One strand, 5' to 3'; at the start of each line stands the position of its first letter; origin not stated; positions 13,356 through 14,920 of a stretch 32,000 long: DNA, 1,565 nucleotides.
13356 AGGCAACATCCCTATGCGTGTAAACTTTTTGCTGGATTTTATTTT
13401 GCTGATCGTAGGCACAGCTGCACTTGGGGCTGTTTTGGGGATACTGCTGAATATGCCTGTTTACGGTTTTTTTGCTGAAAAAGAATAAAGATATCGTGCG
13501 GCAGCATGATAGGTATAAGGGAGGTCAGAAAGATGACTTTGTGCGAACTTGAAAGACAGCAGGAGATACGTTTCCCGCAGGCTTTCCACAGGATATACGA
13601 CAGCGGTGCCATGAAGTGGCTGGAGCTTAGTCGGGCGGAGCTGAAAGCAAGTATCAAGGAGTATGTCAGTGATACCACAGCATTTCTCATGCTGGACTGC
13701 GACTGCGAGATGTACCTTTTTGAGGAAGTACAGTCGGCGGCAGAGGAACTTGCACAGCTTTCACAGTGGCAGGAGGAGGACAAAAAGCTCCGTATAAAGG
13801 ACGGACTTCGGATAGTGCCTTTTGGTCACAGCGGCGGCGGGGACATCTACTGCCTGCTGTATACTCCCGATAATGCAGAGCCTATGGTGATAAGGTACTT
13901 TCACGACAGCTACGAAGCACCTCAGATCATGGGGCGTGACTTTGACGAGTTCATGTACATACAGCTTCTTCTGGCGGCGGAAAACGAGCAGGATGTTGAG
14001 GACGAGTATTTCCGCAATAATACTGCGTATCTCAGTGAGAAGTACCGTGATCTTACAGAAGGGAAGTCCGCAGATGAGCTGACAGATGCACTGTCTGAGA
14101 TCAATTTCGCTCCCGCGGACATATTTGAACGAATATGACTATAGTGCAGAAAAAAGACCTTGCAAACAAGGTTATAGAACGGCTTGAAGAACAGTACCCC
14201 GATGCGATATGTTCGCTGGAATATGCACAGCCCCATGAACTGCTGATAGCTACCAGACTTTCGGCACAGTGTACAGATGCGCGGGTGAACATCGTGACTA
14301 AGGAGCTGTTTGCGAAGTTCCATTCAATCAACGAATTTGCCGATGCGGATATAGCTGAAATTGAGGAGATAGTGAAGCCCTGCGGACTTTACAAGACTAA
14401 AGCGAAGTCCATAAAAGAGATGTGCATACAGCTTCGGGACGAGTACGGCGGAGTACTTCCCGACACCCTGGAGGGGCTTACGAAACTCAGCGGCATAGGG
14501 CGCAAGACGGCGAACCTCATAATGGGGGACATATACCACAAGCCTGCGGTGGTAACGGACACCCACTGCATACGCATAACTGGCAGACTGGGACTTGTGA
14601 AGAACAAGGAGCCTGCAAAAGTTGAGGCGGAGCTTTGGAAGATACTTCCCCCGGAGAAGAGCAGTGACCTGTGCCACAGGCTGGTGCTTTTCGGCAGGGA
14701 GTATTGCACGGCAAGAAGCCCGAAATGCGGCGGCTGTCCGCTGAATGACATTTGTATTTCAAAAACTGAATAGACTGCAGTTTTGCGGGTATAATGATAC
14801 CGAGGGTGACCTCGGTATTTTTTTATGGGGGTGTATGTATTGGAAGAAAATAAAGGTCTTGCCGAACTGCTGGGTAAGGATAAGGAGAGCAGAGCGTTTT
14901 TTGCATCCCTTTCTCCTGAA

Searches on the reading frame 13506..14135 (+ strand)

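Call 42: search_protein_families(library=pfam, proteins=[window:13506-14135:+], max_evalue=0.001)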
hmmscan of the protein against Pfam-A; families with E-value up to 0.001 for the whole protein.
window:13506-14135:+ (210 aa): 2 families
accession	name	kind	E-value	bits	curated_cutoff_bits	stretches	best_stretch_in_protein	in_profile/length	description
PF09346.15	SMI1_KNR4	-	9.8e-08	33.1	25.4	1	14-150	9-123/125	SMI1 / KNR4 family (SUKH-1)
PF14568.11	SUKH_6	-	0.00013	22.9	27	1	92-150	63-119/119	SMI1-KNR4 cell-wall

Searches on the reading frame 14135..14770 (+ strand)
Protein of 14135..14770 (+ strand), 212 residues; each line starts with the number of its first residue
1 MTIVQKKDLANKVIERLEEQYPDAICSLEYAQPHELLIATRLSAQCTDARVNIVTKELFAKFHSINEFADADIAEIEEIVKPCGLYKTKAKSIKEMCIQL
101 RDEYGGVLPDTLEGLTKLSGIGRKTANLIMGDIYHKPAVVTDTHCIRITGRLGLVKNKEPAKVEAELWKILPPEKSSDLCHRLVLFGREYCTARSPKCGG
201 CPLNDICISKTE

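Call 42: search_protein_families(library=pfam, proteins=[window:14135-14770:+], max_evalue=0.001)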
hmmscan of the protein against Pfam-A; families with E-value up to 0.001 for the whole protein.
window:14135-14770:+ (212 aa): 3 families
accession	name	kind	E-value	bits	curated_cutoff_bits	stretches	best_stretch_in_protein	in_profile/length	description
PF00730.31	HhH-GPD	-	4.4e-24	85.3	26.2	1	40-173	3-108/108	HhH-GPD superfamily base excision DNA repair protein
PF10576.14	EndIII_4Fe-2S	-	1.7e-08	34.9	20.5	1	191-207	1-17/17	Iron-sulfur binding domain of endonuclease III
PF00633.29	HHH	-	2.6e-08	33.7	24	1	103-130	1-28/30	Helix-hairpin-helix motif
